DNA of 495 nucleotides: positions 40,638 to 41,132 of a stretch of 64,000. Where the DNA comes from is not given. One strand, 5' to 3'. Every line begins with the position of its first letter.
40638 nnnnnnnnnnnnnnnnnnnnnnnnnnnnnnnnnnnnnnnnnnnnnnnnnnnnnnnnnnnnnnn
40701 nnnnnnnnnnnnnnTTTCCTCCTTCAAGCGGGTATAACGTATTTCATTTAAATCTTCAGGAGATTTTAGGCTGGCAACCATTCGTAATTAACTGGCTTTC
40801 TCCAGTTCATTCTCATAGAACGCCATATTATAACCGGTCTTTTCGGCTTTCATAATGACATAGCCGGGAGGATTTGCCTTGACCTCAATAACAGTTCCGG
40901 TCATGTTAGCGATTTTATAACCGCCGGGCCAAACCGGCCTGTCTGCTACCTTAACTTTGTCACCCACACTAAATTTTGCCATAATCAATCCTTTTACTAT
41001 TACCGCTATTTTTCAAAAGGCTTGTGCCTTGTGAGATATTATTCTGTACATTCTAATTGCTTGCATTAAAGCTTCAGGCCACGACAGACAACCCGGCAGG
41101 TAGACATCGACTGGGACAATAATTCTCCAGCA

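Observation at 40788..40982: Small SH3/KOW-like protein encoded directly upstream of nuoA in an EFG-less complex I operon: possible NdhS-like electron-donor docking subunit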

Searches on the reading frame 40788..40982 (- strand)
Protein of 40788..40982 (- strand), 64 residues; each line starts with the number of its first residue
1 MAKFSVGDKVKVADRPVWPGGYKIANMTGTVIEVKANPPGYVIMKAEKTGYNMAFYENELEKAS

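Call 5: search_protein_families(library=pfam, proteins=[window:40791-40982:-], max_evalue=10)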
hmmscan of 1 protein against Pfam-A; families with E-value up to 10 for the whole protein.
seq(64 aa): 3 families
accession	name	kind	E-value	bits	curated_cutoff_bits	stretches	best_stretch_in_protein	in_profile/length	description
PF23284.2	KOW2_Spt5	-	0.091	13.1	28.9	1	25-62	13-49/50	Transcription elongation factor SPT5, second KOW domain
PF18678.6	AOC_like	-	0.17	12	25.9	1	3-39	16-52/123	Allene oxide cyclase barrel like domain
PF02211.21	NHase_beta_C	-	0.21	12.5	27.7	1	2-34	10-45/98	Nitrile hydratase beta subunit, C-terminal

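Call 6: search_protein_families(library=ncbifam, proteins=[window:40791-40982:-], max_evalue=10)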
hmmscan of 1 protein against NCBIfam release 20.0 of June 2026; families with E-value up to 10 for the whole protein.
seq(64 aa): 0 families

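Call 7: search_solved_structures(query=window:40791-40982:-, max_evalue=10, show_alignments=3)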
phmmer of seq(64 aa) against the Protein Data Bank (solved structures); distinct sequences matched with E-value up to 10: 1.
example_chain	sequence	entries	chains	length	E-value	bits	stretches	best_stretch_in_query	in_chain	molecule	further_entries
8q6t_I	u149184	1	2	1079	2.1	12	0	9-41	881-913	Titin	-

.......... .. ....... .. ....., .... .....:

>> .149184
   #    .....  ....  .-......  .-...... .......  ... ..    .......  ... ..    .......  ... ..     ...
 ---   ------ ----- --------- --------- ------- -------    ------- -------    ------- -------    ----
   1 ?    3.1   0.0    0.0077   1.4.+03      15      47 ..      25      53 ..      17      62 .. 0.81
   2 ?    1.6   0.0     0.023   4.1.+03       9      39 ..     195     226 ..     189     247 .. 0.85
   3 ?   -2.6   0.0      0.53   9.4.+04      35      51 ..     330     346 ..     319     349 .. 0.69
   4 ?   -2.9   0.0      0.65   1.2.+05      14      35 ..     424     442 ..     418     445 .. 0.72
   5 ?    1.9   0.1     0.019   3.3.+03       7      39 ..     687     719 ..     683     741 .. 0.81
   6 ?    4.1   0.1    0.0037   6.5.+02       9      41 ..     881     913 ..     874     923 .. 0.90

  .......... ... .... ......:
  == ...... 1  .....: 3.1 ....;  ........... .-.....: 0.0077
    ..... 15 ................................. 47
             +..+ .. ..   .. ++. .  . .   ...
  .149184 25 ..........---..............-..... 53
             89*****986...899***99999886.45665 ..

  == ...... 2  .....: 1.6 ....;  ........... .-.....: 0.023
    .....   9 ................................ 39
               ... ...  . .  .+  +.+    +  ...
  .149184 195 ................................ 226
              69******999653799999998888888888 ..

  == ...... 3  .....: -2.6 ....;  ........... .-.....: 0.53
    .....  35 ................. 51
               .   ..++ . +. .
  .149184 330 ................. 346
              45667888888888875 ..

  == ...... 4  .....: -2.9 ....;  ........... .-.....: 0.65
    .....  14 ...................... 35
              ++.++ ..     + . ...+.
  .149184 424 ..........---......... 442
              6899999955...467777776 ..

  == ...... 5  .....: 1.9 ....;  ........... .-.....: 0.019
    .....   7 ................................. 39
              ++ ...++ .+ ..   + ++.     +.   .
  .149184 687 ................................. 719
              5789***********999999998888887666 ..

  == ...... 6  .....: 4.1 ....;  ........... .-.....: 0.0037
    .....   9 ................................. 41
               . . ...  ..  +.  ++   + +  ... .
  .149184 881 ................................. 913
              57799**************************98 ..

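Call 8: find_homologous_proteins(query=window:40791-40982:-, max_evalue=0.001)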
Query seq(64 aa) (64 aa): 73 proteins with E <= 0.001 among 73 candidates.
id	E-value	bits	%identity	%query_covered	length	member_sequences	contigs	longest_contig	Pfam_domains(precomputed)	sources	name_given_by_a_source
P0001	5.8e-32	125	84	100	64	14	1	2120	-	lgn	-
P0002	6.0e-32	125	86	100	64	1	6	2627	-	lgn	-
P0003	2.1e-31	124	90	97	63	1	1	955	-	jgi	-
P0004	3.7e-31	123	86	100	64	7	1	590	-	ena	-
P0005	1.4e-30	121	88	100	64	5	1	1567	-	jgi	jgi:hypothetical protein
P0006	2.7e-30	120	84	100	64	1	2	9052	-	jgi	jgi:hypothetical protein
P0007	1.4e-29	118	84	100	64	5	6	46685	-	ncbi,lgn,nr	ncbi:MAG: hypothetical protein Q7T57_00625 [Dehalococcoidales bacterium]|nr:hypothetical protein [De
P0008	1.9e-28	114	81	98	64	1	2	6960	-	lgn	-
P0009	5.3e-28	113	78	100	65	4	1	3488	-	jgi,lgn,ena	-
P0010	1.7e-27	111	80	100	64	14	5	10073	-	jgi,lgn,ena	jgi:hypothetical protein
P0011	3.2e-27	111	81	100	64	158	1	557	-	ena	-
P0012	5.9e-26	107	80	100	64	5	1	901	-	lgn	-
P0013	3.7e-25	104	78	98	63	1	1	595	-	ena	-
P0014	5.3e-25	104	78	100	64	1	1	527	-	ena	-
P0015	8.2e-25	103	78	98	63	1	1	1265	-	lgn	-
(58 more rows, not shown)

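Call 12: find_related_loci(query=A1, collection=genome_contigs, flank=6000)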
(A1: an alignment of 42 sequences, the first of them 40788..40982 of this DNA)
Query A1 (64 aa) in genome_contigs; peptide patterns used: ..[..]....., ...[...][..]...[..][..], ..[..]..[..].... (x = any residue, [..] = any of these).
82 stretches matched a pattern; 44 encode a relative of the query (tblastn E <= 1e-3); 44 distinct loci.
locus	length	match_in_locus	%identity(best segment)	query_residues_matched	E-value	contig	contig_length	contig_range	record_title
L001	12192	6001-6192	84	1-64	8e-34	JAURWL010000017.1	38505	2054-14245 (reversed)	MAG: Dehalococcoidales bacterium isolate E10_concoct.bin.145 E10_k141_319429, whole genome shotgun sequence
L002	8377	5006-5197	80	1-64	4e-32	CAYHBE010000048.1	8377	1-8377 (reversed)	MAG TPA_asm: uncultured Dehalococcoidales bacterium isolate ERP119294_co1_329 genome assembly, contig: NODE_12179_length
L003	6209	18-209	80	1-64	7e-31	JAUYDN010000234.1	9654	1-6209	MAG: Dehalococcoidia bacterium isolate C20_metabat.bin.39 C20_k141_357863, whole genome shotgun sequence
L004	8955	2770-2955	76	1-62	2e-28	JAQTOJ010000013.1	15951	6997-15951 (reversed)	MAG: Dehalococcoidales bacterium isolate STA_85 NODE_7024_length_15951_cov_2.786274_Sandtown_A, whole genome shotgun seq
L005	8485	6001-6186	73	1-62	7e-28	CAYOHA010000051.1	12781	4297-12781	MAG TPA_asm: uncultured Dehalococcoidales bacterium isolate binchicken_co376_250 genome assembly, contig: NODE_5376_leng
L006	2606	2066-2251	74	1-62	3e-27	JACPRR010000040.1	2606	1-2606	MAG: Chloroflexi bacterium isolate NC_groundwater_684_Ag_B-0.1um_61_24 B2_S2_coassemblyk141_584912, whole genome shotgun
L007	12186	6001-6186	71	1-62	9e-27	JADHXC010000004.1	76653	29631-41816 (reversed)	MAG: Dehalococcoidales bacterium isolate BS750m-G43 BS-750m-C153, whole genome shotgun sequence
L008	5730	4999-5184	71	1-62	1e-26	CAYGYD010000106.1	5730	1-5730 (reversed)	MAG TPA_asm: uncultured Dehalococcoidales bacterium isolate ERP119294_co4_27 genome assembly, contig: NODE_17980_length_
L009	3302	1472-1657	68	1-62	1e-26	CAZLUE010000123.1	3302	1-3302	MAG TPA_asm: uncultured Dehalococcoidales bacterium isolate SRP308112_co1_429 genome assembly, contig: NODE_61598_length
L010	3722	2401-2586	71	1-62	2e-26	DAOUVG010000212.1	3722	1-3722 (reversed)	MAG TPA_asm: Dehalococcoidales bacterium isolate CSMAG_843 CSMAG_843_k141_171683_length_3722_cov_7.7920, whole genome sh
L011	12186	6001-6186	69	1-62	3e-26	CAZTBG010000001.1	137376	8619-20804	MAG TPA_asm: uncultured Dehalococcoidales bacterium isolate SRP214966_co4_511 genome assembly, contig: NODE_11_length_13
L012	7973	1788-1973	71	1-62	3e-26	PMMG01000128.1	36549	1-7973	MAG: Dehalococcoidia bacterium isolate fen_1014 73.20100900_E1D.16_contig_17709, whole genome shotgun sequence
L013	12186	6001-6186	69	1-62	3e-26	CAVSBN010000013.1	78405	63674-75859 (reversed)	MAG: uncultured Chloroflexia bacterium isolate MFD04408.bin.2.187 genome assembly, contig: contig_40915, whole genome sh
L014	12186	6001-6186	68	1-62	1e-25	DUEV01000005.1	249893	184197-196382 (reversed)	MAG TPA_asm: Dehalococcoidia bacterium isolate W156 Contig5, whole genome shotgun sequence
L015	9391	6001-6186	69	1-62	1e-25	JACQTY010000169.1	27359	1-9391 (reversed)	MAG: Chloroflexi bacterium isolate NC_groundwater_1423_Ag_S-0.65um_59_50 S_p65_S5_coassembly_k141_3281893, whole genome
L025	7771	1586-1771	61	1-62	9e-24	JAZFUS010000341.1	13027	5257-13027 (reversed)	MAG: Dehalococcoidia bacterium isolate BS2bin.63 BS2bin.63_341, whole genome shotgun sequence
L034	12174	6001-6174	53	1-62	8e-17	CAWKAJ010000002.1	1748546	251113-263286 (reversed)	MAG: uncultured Chloroflexia bacterium isolate MFD03726.bin.1.10 genome assembly, contig: contig_31094, whole genome sho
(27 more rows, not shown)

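Call 14: predict_structure(alignment_id=A1)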
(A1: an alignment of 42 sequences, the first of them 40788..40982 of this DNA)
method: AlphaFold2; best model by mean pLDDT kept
length: 64 residues; sequences in the alignment: 42
mean_pLDDT: 84.7   pTM: 0.67
mean pLDDT of the five models: 84.7, 84.5, 83.4, 82.6, 81.6
residues with pLDDT >= 90: 25; 70-90: 30; 50-70: 9; < 50: 0
segments of 3 or more residues with pLDDT < 50: none
pLDDT, mean of each block of 10 residues (from residue 1): 84 73 81 89 91 90 84
secondary structure, 60 per line:
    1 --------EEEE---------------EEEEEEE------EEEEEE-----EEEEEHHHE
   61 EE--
elements in order: E9-12 E28-34 E41-46 E52-56 E60-62

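Call 17: search_protein_representatives(alignment_id=A1)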
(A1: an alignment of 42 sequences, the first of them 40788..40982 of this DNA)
Query: 42 sequences, 63 profile positions. Proteins with E-value up to 0.001 (for the whole library): 60; up to 1e-10: 16; up to 1e-30: 2. The best 60 are listed.
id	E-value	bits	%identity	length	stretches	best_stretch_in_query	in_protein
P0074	8.2e-34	131.3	-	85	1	1-63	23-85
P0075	5.8e-32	125.4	-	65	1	1-62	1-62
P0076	1.0e-26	108.6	-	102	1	1-62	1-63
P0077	3.9e-23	97.1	-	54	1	11-63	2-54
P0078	1.2e-20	89.1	-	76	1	1-52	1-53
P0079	1.9e-19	85.3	-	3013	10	4-43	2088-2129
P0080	3.1e-19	84.6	-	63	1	1-50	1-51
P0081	4.0e-18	81.1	-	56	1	12-63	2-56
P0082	1.0e-15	73.4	-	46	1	1-39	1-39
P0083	4.6e-15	71.3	-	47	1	1-47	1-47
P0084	1.5e-14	69.6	-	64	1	3-62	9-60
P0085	5.6e-13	64.6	-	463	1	1-50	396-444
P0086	1.1e-12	63.6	-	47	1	1-39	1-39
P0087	1.2e-12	63.5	-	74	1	1-50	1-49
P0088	6.2e-11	58.1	-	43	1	32-63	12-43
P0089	7.8e-11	57.7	-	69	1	1-50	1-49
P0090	1.3e-10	57.0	-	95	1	2-49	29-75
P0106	6.1e-06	42.1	-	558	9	4-47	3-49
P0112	3.1e-05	39.8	-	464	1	1-62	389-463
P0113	3.5e-05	39.7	-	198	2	3-40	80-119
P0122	1.3e-04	37.8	-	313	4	2-35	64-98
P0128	2.6e-04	36.9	-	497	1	2-48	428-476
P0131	3.4e-04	36.5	-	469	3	1-32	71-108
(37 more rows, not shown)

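Call 18: fold_search(model_id=the predicted structure, library=pdb)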
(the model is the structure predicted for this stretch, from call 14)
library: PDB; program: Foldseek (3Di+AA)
matches with E <= 10: 1284; with E <= 0.001: 0
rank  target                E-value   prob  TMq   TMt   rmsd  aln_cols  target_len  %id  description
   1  8w8e_Z                1.3e-03  1.00  0.70  0.14   1.7        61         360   23  human co-transcriptional RNA capping enzyme RNGTT (released 2024-04-10)
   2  9a56_B                1.3e-03  1.00  0.69  0.27   2.5        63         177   22  Integrative model of RPOB-NUSG by crosslinking MS and deep learning (released 2024-09-18)
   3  1m1g_B                1.5e-03  1.00  0.72  0.21   2.6        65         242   23  Crystal Structure of Aquifex aeolicus N-utilization substance G (NusG), Space Group P2(1) (released 2003-02-04)
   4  6gmh_Z                1.8e-03  1.00  0.71  0.10   1.6        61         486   23  Structure of activated transcription complex Pol II-DSIF-PAF-SPT6 (released 2018-08-22)
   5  6gml_Z                2.1e-03  1.00  0.70  0.10   1.7        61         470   23  Structure of paused transcription complex Pol II-DSIF-NELF (released 2018-09-05)
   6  8rap_Z                2.5e-03  1.00  0.71  0.11   1.5        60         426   23  Structure of Sen1-ADP.BeF3 bound RNA Polymerase II pre-termination complex (released 2024-10-30)
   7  9rze_Z                2.5e-03  1.00  0.68  0.11   1.9        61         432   23  State 2 MAP 3 RNA Pol II activated elongation complex with SETD2 bound to proximal upstream H3 (released 2026-03-18)
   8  9j0n_Z                2.7e-03  1.00  0.66  0.10   2.7        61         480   23  Paused elongation complex of mammalian RNA polymerase II with nucleosome (PEC2-nuc) (released 2025-02-05)
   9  8ram_Z                3.2e-03  1.00  0.71  0.11   1.5        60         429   23  Structure of Sen1 bound RNA Polymerase II pre-termination complex (released 2024-10-30)
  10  1m1g_A                3.2e-03  1.00  0.71  0.21   2.3        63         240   24  Crystal Structure of Aquifex aeolicus N-utilization substance G (NusG), Space Group P2(1) (released 2003-02-04)
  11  9g0a_Z                3.7e-03  1.00  0.71  0.10   1.6        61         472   23  Influenza A/H7N9 polymerase post-cleavage cap-snatching complex (released 2025-07-16)
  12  1m1g_D                4.1e-03  1.00  0.70  0.20   2.4        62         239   24  Crystal Structure of Aquifex aeolicus N-utilization substance G (NusG), Space Group P2(1) (released 2003-02-04)
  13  9coj_MODEL_1_A        5.0e-03  1.00  0.74  0.39   2.8        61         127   18  SH3-like tandem domain of human KIN protein (released 2024-07-31)
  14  8xrm_Z                5.0e-03  1.00  0.71  0.10   1.6        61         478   23  RNA polymerase II elongation complex with DSIF, SPT6, and ELOF1 transcribing genomic DNA extracted from human nuclei (released 2025-05-07)
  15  9rtt_Z                5.6e-03  1.00  0.74  0.10   1.9        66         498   20  Activated Elongation Complex with IWS1 and ELOF1 (released 2025-09-03)
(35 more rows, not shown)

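Call 19: search_protein_families(library=pfam, proteins=[P0085, P0112, P0128, P0113, P0131, P0090, P0076, P0106, P0122], max_evalue=0.01)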
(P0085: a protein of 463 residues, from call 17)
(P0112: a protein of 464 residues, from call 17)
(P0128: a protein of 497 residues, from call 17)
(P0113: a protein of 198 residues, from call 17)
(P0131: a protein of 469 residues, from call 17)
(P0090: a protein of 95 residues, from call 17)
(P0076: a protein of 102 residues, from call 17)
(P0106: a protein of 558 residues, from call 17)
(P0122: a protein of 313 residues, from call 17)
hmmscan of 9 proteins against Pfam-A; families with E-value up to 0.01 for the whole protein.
P0085 (463 aa): 2 families
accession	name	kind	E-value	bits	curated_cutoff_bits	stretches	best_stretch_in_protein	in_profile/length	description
PF13452.11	FAS1_DH_region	-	3e-14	53.7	22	1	33-170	2-131/132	FAS1-like, dehydratase domain region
PF01575.25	MaoC_dehydratas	-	9.6e-07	28.9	27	1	39-136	12-103/123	MaoC like domain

P0112 (464 aa): 2 families
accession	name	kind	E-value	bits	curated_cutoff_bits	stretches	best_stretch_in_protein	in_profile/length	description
PF13452.11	FAS1_DH_region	-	0.00029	21.4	22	1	38-158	15-131/132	FAS1-like, dehydratase domain region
PF01575.25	MaoC_dehydratas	-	0.008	16.2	27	0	33-130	15-108/123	MaoC like domain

P0128 (497 aa): 1 family
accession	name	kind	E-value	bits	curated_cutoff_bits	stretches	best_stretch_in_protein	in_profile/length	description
PF13452.11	FAS1_DH_region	-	1.2e-07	32.4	22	1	48-146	16-108/132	FAS1-like, dehydratase domain region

P0113 (198 aa): 1 family
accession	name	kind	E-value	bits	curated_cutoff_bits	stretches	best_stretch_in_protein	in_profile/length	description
PF02211.21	NHase_beta_C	-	0.00031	21.6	27.7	0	75-115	6-46/98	Nitrile hydratase beta subunit, C-terminal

P0131 (469 aa): 7 families
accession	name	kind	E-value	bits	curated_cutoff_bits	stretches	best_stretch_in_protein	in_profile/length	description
PF18346.7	SH3_15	-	5.7e-05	23.8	24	0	197-313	1-59/67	Mind bomb SH3 repeat domain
PF02211.21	NHase_beta_C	-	6.8e-05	23.7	27.7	0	192-236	7-51/98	Nitrile hydratase beta subunit, C-terminal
PF24145.1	K1-lyase_N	-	7e-05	23.3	27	0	190-211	17-40/72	K1 capsule-specific polysaccharide lyase, N-terminal domain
PF11518.13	DUF3221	-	0.00037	21.2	26.4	0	51-85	37-62/82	Protein of unknown function (DUF3221)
PF00924.24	MS_channel_2nd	-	0.00044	20.7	20.2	0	259-296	14-37/68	Mechanosensitive ion channel, beta-domain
PF22639.1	Gp18_dom_I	-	0.00054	20.3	27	0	2-28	14-39/93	Tail sheath protein Gp18-like domain I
PF18129.7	SH3_12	-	0.0094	16.3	26.2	0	196-221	2-25/69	Xrn1 SH3-like domain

P0090 (95 aa): 0 families

P0076 (102 aa): 0 families

P0106 (558 aa): 7 families
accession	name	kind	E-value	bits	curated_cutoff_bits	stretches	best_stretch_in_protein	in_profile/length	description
PF14604.12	SH3_9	-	9.3e-12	45.1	30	0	462-495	15-48/49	Variant SH3 domain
PF17092.11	PCB_OB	-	1.4e-11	45.6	27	1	285-354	31-104/111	Penicillin-binding protein OB-like domain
PF02211.21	NHase_beta_C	-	3.3e-11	43.9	27.7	0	328-352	3-27/98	Nitrile hydratase beta subunit, C-terminal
PF22639.1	Gp18_dom_I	-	7.1e-11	42.4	27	0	268-300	11-44/93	Tail sheath protein Gp18-like domain I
PF01416.25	PseudoU_synth_1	-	0.00026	21.9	23.3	0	359-393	31-65/108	tRNA pseudouridine synthase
PF12148.14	TTD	-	0.00063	20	29.1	0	271-369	3-81/155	Tandem tudor domain within UHRF1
PF17268.7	DUF5334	-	0.0033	18.1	25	0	338-366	21-49/71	Family of unknown function (DUF5334)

P0122 (313 aa): 7 families
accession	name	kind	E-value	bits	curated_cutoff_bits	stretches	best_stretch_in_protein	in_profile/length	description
PF02211.21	NHase_beta_C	-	1.3e-06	29.2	27.7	0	191-211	6-26/98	Nitrile hydratase beta subunit, C-terminal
PF04225.17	LysM_OapA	-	0.00013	22.5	22.3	0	122-139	36-53/85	Opacity-associated protein A LysM-like domain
PF11518.13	DUF3221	-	0.00047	20.9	26.4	0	57-74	42-59/82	Protein of unknown function (DUF3221)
PF01245.26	Ribosomal_L19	-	0.00086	19.7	22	0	191-211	12-32/111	Ribosomal protein L19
PF04319.19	NifZ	-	0.0014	18.7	27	0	195-215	2-22/73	NifZ domain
PF18346.7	SH3_15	-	0.0031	18.2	24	0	197-228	1-19/67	Mind bomb SH3 repeat domain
PF11604.15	CusF_Ec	-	0.0052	17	27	0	121-138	40-57/72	Copper binding periplasmic protein CusF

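Call 21: search_solved_structures(query=A1, max_evalue=10, show_alignments=3)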
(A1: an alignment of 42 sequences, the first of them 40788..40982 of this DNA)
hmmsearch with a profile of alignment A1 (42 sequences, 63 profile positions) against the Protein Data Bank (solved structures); distinct sequences matched with E-value up to 10: 10.
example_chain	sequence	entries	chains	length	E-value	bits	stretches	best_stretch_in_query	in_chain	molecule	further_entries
9s1l_E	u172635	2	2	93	0.19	14.8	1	26-58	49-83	Photosystem I reaction center subunit IV A (PsaE1) | Photosystem I reaction center subunit IV B (PsaE2)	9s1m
1ov3_A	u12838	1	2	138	0.58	13.3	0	20-51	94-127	Neutrophil cytosol factor 1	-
1wlp_B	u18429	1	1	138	0.6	13.2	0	20-51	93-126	Neutrophil cytosol factor 1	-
2dd4_A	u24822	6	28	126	0.62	13.2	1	2-17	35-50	Thiocyanate hydrolase alpha subunit | Thiocyanate hydrolase subunit alpha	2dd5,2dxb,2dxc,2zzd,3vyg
8q6t_I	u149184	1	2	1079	0.63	13.1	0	9-41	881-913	Titin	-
7yxw_A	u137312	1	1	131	0.9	12.6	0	20-51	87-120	Neutrophil cytosol factor 1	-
3a0o_A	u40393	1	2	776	1.7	11.8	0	6-57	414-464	Oligo alginate lyase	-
3afl_A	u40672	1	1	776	1.7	11.8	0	6-57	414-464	Oligo alginate lyase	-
8hku_AL2P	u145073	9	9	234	2.3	11.4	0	28-48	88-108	50S ribosomal protein L2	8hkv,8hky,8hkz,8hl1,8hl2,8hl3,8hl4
8g4l_bm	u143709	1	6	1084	3.5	10.8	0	6-21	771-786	Titin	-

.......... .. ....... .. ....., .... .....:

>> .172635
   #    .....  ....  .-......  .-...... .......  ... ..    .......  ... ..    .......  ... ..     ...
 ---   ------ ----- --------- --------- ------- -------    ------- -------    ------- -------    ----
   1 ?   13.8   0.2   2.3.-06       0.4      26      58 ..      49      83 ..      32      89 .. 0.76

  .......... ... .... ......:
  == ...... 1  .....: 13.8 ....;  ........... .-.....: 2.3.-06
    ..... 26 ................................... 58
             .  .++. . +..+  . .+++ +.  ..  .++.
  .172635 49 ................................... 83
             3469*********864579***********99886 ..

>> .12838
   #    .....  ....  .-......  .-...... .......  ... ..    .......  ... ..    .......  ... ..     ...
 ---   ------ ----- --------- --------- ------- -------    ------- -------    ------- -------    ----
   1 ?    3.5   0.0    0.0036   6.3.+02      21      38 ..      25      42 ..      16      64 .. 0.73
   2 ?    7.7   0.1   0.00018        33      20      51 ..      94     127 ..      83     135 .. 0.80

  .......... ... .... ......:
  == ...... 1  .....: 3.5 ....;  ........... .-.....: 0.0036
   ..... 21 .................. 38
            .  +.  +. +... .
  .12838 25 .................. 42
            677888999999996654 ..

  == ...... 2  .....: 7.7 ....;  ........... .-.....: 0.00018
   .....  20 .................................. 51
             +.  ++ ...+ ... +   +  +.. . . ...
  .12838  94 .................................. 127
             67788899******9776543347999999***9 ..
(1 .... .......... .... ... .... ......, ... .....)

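Call 27: search_protein_families(library=pfam, alignment_id=A1, max_evalue=10)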
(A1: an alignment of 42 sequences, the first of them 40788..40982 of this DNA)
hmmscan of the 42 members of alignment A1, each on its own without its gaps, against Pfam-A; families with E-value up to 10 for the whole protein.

A. member 1, window:40788-40982:- (64 aa): 3 families
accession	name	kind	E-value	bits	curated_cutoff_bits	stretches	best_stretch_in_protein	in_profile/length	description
PF23284.2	KOW2_Spt5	-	0.091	13.1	28.9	1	25-62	13-49/50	Transcription elongation factor SPT5, second KOW domain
PF18678.6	AOC_like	-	0.17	12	25.9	1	3-39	16-52/123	Allene oxide cyclase barrel like domain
PF02211.21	NHase_beta_C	-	0.21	12.5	27.7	1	2-34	10-45/98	Nitrile hydratase beta subunit, C-terminal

B. families by the number of members that match (of 42 scanned): 17 families
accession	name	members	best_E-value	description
PF18346.7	SH3_15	11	0.05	Mind bomb SH3 repeat domain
PF06442.17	DHFR_2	9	0.003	R67 dihydrofolate reductase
PF23284.2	KOW2_Spt5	9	0.021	Transcription elongation factor SPT5, second KOW domain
PF17516.8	ProQ_C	4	0.067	ProQ C-terminal domain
PF01157.24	Ribosomal_L21e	3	0.092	Ribosomal protein L21e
PF18678.6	AOC_like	2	0.03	Allene oxide cyclase barrel like domain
PF18348.7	SH3_16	2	0.085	Bacterial dipeptidyl-peptidase Sh3 domain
PF18195.6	GatD_N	2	0.095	GatD N-terminal domain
PF02211.21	NHase_beta_C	2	0.2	Nitrile hydratase beta subunit, C-terminal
PF17996.7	CE2_N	1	0.096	Carbohydrate esterase 2 N-terminal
PF18830.6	LPD16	1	0.1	Large polyvalent protein-associated domain 16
PF01330.27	RuvA_N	1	0.13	RuvA N terminal domain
PF16450.11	Prot_ATP_ID_OB_C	1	0.16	Proteasomal ATPase OB C-terminal domain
PF24203.1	Phage_ProQ_C_like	1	0.21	Phage ProQ C-terminal-like domain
PF08239.17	SH3_3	1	0.25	Bacterial SH3 domain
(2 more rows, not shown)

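Call 30: find_encoding_contigs(protein=window:40788-40982:-, flank=6000, max_places=6)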
Protein window:40788-40982:- (64 aa): 2 contigs read that carry it; 2 places shown.
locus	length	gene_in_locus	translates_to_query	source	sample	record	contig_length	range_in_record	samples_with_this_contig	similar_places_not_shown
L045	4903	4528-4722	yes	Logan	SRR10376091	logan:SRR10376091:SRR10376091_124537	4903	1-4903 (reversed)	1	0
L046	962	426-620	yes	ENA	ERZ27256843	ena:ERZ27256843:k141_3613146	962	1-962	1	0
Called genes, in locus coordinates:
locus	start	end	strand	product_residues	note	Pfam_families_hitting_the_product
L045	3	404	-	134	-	?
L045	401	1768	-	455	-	PF21760:SecD_1st, PF02355:SecD_SecF_C, PF03176:MMPL (weak)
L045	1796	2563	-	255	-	PF21760:SecD_1st, PF22599:SecDF_P1_head (faint)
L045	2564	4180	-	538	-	PF01743:PolyA_pol, PF12627:PolyA_pol_RNAbd, PF01966:HD, PF13735:tRNA_NucTran2_2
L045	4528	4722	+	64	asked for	-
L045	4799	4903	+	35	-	?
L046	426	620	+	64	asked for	-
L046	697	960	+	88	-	?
